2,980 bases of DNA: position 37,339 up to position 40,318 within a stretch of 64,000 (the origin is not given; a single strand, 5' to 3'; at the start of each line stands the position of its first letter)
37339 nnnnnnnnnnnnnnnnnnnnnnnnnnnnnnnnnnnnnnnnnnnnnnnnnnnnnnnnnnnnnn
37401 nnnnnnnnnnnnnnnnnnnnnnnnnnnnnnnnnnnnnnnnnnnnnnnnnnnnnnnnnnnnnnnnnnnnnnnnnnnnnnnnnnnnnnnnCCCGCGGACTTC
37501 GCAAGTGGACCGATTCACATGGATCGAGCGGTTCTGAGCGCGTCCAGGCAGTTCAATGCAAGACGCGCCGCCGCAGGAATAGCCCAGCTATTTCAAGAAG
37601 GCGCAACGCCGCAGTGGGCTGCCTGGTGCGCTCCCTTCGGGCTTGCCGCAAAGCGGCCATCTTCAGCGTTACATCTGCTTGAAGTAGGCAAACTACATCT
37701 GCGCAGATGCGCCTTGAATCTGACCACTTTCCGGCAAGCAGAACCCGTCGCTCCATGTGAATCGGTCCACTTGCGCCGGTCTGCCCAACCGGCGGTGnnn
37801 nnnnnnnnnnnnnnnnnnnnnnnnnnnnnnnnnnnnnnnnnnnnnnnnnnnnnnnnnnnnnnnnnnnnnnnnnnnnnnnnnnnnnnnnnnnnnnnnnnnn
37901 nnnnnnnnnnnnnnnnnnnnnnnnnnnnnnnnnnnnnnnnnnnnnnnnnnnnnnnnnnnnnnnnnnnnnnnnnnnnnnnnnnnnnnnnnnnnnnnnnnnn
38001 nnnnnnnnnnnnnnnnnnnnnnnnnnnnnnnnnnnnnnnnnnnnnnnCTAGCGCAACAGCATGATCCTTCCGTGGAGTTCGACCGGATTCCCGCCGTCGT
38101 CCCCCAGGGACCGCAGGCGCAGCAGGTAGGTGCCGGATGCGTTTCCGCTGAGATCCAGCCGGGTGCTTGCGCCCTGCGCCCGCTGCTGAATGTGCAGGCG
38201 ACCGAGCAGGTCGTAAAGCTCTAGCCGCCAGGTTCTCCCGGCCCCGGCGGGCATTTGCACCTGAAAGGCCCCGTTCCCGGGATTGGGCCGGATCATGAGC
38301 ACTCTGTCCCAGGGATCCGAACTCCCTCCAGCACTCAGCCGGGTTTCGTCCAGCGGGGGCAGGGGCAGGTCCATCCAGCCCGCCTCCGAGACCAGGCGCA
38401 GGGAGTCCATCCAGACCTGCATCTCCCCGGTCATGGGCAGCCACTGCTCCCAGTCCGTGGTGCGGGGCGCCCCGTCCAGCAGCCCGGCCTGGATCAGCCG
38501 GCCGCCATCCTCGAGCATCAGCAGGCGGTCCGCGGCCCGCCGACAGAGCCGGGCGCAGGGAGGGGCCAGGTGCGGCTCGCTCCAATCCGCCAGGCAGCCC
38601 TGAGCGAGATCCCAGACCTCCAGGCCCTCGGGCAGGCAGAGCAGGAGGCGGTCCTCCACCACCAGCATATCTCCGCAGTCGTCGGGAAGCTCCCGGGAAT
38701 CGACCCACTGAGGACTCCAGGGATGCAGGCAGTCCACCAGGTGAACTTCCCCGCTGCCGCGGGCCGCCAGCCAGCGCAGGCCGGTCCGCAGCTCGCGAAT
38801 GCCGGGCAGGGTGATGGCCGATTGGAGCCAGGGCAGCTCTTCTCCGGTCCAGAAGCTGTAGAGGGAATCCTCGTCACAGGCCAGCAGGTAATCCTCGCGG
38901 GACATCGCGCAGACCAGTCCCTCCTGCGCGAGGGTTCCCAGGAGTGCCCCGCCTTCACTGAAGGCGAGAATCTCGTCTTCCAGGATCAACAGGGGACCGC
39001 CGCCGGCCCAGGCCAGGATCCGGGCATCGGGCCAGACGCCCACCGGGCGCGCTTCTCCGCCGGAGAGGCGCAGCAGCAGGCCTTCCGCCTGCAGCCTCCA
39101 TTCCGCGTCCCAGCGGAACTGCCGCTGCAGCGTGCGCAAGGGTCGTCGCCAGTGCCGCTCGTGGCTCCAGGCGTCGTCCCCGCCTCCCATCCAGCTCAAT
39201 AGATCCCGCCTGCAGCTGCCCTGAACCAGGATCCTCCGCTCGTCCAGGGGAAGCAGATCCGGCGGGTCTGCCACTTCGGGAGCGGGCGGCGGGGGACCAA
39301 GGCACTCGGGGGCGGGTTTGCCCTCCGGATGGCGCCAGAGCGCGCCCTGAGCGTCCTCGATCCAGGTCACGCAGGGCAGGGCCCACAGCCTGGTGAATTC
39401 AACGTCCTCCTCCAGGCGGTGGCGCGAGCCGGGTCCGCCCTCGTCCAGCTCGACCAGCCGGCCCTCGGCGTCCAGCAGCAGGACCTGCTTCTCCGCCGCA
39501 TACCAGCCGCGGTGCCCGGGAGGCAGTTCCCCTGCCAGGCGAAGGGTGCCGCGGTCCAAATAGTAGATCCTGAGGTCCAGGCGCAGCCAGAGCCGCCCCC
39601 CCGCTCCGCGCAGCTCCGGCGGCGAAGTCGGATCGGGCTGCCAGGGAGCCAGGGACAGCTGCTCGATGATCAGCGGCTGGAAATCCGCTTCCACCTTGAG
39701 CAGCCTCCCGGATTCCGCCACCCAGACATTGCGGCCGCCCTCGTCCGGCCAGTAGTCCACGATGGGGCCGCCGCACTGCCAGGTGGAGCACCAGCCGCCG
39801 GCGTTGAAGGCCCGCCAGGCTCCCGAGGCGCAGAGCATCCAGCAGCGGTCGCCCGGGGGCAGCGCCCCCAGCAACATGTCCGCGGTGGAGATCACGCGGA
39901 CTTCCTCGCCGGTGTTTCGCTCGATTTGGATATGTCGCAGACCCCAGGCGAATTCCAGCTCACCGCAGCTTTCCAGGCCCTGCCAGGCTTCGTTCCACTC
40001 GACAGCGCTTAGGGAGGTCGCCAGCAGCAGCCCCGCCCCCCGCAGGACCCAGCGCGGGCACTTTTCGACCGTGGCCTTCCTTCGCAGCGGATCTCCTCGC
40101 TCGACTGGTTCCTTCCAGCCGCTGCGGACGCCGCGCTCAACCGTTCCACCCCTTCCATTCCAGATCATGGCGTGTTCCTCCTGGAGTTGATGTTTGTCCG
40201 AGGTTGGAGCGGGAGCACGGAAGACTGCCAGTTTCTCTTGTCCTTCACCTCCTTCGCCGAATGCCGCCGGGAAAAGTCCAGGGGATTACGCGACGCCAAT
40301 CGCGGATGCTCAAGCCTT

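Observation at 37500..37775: MITE-like element with 24-bp perfect terminal inverted repeats in the 850-bp non-coding region upstream of the tetR-men operon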

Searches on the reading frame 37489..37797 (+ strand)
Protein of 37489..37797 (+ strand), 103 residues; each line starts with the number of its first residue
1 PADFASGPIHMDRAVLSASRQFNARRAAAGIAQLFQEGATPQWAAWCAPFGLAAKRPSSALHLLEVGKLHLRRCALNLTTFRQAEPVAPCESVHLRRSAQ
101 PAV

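Call 53: search_protein_representatives(protein=window:37489-37797:+)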
Query: 103 residues. Proteins with E-value up to 0.001 (for the whole library): 16; up to 1e-10: 3; up to 1e-30: 0. The best 16 are listed.
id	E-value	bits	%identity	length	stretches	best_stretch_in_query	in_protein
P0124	2.5e-21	91.9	63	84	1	11-94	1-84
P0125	6.9e-18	80.9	54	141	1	5-95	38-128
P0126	3.9e-11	59.2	52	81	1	20-88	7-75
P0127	3.0e-09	53.1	49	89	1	25-94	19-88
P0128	1.1e-08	51.4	50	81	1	22-87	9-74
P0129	5.1e-07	46.0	52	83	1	22-87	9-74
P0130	4.6e-06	42.9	40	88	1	17-86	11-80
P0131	5.1e-06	42.8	43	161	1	15-86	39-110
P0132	5.2e-06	42.8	46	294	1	24-94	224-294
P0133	8.6e-06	42.1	46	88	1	21-88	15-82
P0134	3.2e-05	40.2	28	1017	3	10-83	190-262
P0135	3.8e-05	40.0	35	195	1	17-81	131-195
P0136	1.2e-04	38.4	42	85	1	16-84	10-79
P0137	3.4e-04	36.9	44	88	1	15-94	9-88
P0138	4.6e-04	36.5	51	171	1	17-84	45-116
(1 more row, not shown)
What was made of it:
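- The translated-frame proxy search gave 16 hits, the best at E=2.5e-21 (call 53).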

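Call 55: find_encoding_contigs(protein=P0124, flank=5000, max_places=6)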
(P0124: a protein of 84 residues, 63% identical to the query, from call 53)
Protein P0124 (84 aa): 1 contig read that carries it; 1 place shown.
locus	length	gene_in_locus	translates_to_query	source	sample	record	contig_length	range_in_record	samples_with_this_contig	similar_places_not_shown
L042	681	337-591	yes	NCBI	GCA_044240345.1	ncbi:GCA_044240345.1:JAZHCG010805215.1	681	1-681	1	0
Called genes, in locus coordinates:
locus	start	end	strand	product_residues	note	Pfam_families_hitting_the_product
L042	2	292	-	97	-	?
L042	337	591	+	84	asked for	-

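Call 57: find_encoding_contigs(protein=P0125, flank=5000, max_places=6)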
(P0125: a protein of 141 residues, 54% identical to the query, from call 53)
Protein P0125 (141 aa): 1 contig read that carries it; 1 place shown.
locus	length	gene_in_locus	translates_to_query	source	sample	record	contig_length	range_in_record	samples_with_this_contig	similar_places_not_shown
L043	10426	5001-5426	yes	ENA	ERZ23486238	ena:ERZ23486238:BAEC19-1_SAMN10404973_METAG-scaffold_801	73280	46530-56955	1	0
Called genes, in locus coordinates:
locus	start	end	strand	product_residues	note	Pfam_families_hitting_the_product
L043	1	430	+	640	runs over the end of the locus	PF03264:Cytochrom_NNT (weak), PF02085:Cytochrom_CIII (faint), PF14537:Cytochrom_c3_2 (faint), PF22113:Mtrc-MtrF_II-IV_dom (faint), PF14522:Cytochrome_C7 (weak)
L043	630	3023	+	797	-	PF02085:Cytochrom_CIII (faint), PF14537:Cytochrom_c3_2 (faint), PF22113:Mtrc-MtrF_II-IV_dom (faint), PF14522:Cytochrome_C7 (weak), PF09699:Paired_CXXCH_1 (weak)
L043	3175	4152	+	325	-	PF00490:ALAD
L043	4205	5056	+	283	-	PF08241:Methyltransf_11, PF08242:Methyltransf_12, PF13649:Methyltransf_25, PF13847:Methyltransf_31 (faint)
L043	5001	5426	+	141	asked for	-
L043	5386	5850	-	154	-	-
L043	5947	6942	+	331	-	PF00044:Gp_dh_N, PF02800:Gp_dh_C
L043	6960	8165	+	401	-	PF00162:PGK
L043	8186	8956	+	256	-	PF00121:TIM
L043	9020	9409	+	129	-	PF03840:SecG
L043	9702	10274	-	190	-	PF13560:HTH_31, PF01381:HTH_3, PF12844:HTH_19, PF13443:HTH_26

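Call 58: find_encoding_contigs(protein=P0126, flank=5000, max_places=6)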
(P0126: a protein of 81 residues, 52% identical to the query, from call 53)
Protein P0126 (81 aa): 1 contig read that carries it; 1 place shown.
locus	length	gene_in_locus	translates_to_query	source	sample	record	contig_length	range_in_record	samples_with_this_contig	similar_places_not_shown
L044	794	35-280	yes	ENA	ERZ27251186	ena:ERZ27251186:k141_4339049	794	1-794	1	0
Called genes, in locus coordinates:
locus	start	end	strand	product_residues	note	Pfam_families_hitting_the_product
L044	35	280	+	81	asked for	-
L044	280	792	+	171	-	?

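Call 59: find_encoding_contigs(protein=P0132, flank=5000, max_places=6)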
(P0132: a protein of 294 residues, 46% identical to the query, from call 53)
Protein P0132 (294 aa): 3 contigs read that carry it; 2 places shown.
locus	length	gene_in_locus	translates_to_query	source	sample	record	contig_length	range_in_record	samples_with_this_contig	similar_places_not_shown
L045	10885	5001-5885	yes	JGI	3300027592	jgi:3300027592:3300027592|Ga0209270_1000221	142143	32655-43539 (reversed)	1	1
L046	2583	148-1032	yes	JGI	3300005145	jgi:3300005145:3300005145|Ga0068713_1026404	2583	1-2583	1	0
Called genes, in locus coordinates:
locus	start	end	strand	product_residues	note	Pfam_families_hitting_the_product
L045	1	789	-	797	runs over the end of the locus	PF00270:DEAD, PF00271:Helicase_C, PF22590:Cas3-like_C_2, PF18019:Cas3_HD (weak)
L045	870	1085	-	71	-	-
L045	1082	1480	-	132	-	PF08797:HIRAN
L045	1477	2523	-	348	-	PF08279:HTH_11, PF13280:WYL, PF25583:WCX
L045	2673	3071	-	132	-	PF01850:PIN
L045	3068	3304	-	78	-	PF04014:MazE_antitoxin, PF15937:PrlF_antitoxin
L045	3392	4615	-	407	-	PF00483:NTP_transferase, PF12804:NTP_transf_3 (weak), PF24894:Hexapep_GlmU, PF25084:LbH_EIF2B, PF25087:GMPPB_C (weak)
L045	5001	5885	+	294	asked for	PF04055:Radical_SAM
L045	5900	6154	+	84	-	-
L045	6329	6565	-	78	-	PF09360:zf-CDGSH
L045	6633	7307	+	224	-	PF00005:ABC_tran, PF13191:AAA_16 (weak), PF13304:AAA_21 (faint)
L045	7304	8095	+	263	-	PF03649:UPF0014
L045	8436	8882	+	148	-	PF13511:DUF4124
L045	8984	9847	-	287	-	PF17284:Spermine_synt_N, PF01564:Spermine_synth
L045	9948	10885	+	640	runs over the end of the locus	PF02784:Orn_Arg_deC_N, PF17810:Arg_decarb_HB, PF17944:Arg_decarbox_C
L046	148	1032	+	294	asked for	PF04055:Radical_SAM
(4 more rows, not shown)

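Call 65: find_homologous_proteins(query=A3, max_evalue=0.001)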
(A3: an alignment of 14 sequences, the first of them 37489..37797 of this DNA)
Query A3 (14 sequences) (103 aa, profile of the alignment): 15 proteins with E <= 0.001 among 8000 candidates.
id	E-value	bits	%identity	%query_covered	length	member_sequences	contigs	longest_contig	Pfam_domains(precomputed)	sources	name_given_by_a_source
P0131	2.8e-38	149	45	67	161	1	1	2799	-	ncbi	-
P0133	1.4e-29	121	47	64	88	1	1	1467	-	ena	-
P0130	7.0e-29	118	41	67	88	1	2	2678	-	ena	-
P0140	5.7e-26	109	42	67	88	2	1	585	-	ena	-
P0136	9.1e-24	102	45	62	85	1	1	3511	-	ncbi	ncbi:MAG: hypothetical protein ACREBW_10680 [Candidatus Micrarchaeaceae archaeon]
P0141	8.8e-20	89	43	46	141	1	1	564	-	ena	-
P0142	4.5e-18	83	39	68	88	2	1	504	-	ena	-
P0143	4.2e-17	80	43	48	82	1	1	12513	-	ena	-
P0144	5.4e-17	80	43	56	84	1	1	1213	-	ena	-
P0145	2.3e-16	78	43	57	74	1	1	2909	-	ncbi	-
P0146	2.5e-16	78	38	56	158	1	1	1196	-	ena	-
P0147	4.6e-15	74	41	56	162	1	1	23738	-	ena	-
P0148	4.7e-14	70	38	46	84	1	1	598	-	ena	-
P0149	6.0e-14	70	39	68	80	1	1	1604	-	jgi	-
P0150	5.7e-12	63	38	73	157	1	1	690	-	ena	-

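Call 66: find_encoding_contigs(protein=P0147, flank=10000, max_places=4)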
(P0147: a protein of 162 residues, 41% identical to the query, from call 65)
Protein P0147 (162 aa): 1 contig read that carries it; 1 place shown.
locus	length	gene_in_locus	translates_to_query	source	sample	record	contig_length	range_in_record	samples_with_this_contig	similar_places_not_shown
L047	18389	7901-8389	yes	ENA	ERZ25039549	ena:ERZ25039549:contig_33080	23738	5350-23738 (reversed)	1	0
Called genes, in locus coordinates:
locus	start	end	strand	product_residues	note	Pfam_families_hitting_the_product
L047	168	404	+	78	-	-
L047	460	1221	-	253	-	PF12796:Ank_2, PF13637:Ank_4, PF13857:Ank_5 (weak), PF00023:Ank (weak), PF24521:Ank_KRIT1, PF00023:Ank, PF13637:Ank_4, PF12796:Ank_2, +5 more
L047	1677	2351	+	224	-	PF02586:SRAP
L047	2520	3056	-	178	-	-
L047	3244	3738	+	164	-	-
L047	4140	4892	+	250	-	PF07608:DUF1571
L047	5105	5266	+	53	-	-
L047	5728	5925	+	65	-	-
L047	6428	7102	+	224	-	PF04654:DUF599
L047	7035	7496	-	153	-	PF07592:DDE_Tnp_ISAZ013, PF13358:DDE_3 (weak)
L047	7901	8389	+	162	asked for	-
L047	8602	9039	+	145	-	-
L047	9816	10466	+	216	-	-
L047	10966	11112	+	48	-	-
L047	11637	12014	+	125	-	-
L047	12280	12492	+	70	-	-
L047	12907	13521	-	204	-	PF00300:His_Phos_1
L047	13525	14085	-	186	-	PF01510:Amidase_2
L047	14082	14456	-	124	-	PF00085:Thioredoxin, PF13098:Thioredoxin_2 (weak)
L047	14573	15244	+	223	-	PF08239:SH3_3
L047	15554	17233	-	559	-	PF00920:ILVD_EDD_N, PF04023:FeoA (faint), PF24877:ILV_EDD_C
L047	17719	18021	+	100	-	PF00581:Rhodanese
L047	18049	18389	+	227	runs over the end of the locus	PF00753:Lactamase_B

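Call 67: find_encoding_contigs(protein=P0143, flank=10000, max_places=4)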
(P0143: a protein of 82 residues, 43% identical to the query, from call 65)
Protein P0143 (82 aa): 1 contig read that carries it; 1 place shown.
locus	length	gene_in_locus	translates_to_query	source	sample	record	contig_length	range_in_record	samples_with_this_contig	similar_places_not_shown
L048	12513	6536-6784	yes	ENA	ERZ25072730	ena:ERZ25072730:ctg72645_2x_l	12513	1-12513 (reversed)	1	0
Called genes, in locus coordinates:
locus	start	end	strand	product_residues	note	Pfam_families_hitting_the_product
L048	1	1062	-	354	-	?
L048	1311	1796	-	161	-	PF08299:Bac_DnaA_C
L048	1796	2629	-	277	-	PF11638:DnaA_N, PF00308:Bac_DnaA, PF00004:AAA (weak)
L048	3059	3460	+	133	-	PF00825:Ribonuclease_P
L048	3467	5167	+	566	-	PF14849:YidC_periplas, PF02096:60KD_IMP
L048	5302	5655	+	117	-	PF10396:TrmE_N, PF12631:MnmE_helical (weak)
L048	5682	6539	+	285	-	PF12631:MnmE_helical, PF03193:RsgA_GTPase (faint), PF00071:Ras (weak), PF00350:Dynamin_N (faint), PF01926:MMR_HSR1, PF02421:FeoB_N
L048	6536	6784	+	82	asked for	-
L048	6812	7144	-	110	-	PF12802:MarR_2 (weak), PF01022:HTH_5, PF12840:HTH_20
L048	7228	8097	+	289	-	PF00753:Lactamase_B, PF12706:Lactamase_B_2 (weak)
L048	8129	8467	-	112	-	PF00581:Rhodanese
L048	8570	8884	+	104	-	PF12840:HTH_20 (weak), PF01022:HTH_5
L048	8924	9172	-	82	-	PF01206:TusA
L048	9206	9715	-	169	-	PF13686:DrsE_2, PF02635:DsrE (faint)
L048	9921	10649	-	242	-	PF00266:Aminotran_5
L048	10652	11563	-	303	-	PF00266:Aminotran_5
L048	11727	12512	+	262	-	?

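Call 68: find_encoding_contigs(protein=P0136, flank=5000, max_places=4)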
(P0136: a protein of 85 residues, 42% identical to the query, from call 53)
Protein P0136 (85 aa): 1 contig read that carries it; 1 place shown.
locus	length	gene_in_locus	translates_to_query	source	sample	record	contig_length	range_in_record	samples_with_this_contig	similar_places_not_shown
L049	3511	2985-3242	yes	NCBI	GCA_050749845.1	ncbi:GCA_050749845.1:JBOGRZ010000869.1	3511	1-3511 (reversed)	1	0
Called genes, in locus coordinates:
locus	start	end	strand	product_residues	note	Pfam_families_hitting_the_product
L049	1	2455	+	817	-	PF08478:POTRA_1 (faint), PF07244:POTRA, PF01103:Omp85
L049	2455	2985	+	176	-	PF03938:OmpH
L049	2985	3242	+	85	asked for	-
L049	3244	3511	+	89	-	PF04613:LpxD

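Call 69: find_encoding_contigs(protein=P0131, flank=5000, max_places=4)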
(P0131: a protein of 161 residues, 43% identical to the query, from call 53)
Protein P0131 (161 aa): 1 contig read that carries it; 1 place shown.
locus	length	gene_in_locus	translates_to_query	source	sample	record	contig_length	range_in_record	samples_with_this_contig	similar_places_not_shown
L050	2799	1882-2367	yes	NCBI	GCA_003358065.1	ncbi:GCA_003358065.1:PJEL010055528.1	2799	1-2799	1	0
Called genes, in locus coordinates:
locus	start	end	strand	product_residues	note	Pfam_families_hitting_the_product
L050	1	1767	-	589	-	?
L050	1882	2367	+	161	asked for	-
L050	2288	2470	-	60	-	PF06945:DUF1289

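Call 79: search_protein_families(library=pfam, proteins=[P0132, L047:7035-7496:-, L043:4205-5056:+, L048:5682-6539:+, L049:2455-2985:+], max_evalue=0.001)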
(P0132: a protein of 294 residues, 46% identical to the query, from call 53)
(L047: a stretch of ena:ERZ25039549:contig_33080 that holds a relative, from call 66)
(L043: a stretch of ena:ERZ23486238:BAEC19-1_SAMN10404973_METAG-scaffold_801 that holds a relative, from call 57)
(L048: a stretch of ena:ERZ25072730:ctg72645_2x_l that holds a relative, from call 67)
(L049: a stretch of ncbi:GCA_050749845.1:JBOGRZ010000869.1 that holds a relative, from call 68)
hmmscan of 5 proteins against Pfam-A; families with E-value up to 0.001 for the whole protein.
P0132 (294 aa): 1 family
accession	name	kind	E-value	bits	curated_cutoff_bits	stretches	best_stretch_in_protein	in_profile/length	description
PF04055.27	Radical_SAM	-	1.4e-16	61.5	29.5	1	26-181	4-156/166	Radical SAM superfamily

L047:7035-7496:- (153 aa): 2 families
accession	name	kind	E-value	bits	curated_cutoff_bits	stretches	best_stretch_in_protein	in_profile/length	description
PF07592.17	DDE_Tnp_ISAZ013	-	4.1e-27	95.5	26.9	1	3-108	189-296/308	Rhodopirellula transposase DDE domain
PF13358.12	DDE_3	-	8.7e-07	29.3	28.6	1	21-63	99-142/146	DDE superfamily endonuclease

L043:4205-5056:+ (283 aa): 4 families
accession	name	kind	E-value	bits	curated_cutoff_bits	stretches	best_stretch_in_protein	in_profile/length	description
PF08242.18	Methyltransf_12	-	3.6e-10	40.9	30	1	124-227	1-98/98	Methyltransferase domain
PF13649.12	Methyltransf_25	-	1.9e-08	35.3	27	1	124-225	2-97/97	Methyltransferase domain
PF08241.18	Methyltransf_11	-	6e-08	33.7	21.2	1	124-228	1-94/95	Methyltransferase domain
PF13847.12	Methyltransf_31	-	5.1e-06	26.7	27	1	122-233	6-113/145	Methyltransferase domain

L048:5682-6539:+ (285 aa): 10 families
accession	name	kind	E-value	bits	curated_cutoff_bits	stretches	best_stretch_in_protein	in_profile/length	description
PF12631.12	MnmE_helical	-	2e-40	139.6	40.1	1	3-282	47-211/211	MnmE helical domain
PF01926.29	MMR_HSR1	-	1.6e-24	86.6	21.9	1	53-165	2-113/113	50S ribosome-binding GTPase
PF02421.24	FeoB_N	-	4.9e-12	46.1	27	1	53-202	3-155/156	Ferrous iron transport protein B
PF00350.29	Dynamin_N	-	8.1e-07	29.6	27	1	53-86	1-34/168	Dynamin family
PF03193.22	RsgA_GTPase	-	9.1e-07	29.3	30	0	51-87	107-150/174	RsgA GTPase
PF00071.28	Ras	-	1.5e-05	25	21.6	1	53-194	2-147/162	Ras family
PF16897.10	MMR_HSR1_Xtn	-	0.00012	22.5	35.2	1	159-206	58-103/106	C-terminal region of MMR_HSR1 domain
PF00005.33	ABC_tran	-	0.00024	22.1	25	1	48-93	9-54/137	ABC transporter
PF00009.33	GTP_EFTU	-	0.00054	20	26.5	0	54-203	7-182/188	Elongation factor Tu GTP binding domain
PF00025.27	Arf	-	0.00071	19.5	22.3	0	53-186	17-145/174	ADP-ribosylation factor family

L049:2455-2985:+ (176 aa): 1 family
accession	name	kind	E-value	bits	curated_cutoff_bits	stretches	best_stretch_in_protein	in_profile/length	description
PF03938.19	OmpH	-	7.1e-22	78.6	32.4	1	25-162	2-141/141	Outer membrane protein (OmpH-like)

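Call 90: find_encoding_contigs(protein=P0127, flank=5000, max_places=6)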
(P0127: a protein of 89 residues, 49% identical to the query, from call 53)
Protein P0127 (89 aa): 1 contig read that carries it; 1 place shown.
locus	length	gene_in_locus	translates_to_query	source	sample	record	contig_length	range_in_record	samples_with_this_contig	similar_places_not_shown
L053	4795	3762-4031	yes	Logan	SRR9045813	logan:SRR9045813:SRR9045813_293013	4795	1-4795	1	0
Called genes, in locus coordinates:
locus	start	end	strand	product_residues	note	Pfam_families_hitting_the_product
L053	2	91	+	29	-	?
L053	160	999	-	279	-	PF08668:HDOD, PF01966:HD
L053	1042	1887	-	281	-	PF08668:HDOD, PF01966:HD (weak)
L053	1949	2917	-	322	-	PF01571:GCV_T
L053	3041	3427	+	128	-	PF01127:Sdh_cyt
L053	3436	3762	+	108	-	PF01127:Sdh_cyt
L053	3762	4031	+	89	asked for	-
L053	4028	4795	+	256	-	?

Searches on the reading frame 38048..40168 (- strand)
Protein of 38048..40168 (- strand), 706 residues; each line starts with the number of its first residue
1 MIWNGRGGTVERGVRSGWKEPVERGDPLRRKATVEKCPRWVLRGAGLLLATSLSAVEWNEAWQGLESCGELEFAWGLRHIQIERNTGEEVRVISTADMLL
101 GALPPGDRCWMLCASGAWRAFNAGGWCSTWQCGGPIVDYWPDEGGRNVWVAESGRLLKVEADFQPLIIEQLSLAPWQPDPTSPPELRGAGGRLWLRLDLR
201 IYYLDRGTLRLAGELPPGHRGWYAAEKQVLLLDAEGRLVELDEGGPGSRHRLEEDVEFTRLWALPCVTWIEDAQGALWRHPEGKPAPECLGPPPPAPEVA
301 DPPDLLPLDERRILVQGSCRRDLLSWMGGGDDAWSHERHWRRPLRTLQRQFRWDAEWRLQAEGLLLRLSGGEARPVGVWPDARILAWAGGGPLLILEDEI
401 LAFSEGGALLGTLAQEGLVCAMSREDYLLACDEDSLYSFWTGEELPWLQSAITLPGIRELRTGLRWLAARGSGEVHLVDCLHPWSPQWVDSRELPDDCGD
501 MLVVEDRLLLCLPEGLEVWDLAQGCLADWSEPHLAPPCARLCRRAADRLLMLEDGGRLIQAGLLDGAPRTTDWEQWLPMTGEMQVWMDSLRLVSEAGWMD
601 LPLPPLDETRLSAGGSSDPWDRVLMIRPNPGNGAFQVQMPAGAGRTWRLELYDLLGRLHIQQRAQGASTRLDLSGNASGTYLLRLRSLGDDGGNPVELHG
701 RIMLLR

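Call 11: search_protein_families(library=pfam, proteins=[window:38048-40168:-], max_evalue=0.01)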
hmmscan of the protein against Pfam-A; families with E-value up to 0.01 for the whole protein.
window:38048-40168:- (706 aa): 1 family
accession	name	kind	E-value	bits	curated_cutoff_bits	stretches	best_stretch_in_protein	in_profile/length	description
PF18962.6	Por_Secre_tail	-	1.8e-06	28.6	27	1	628-687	3-64/75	Secretion system C-terminal sorting domain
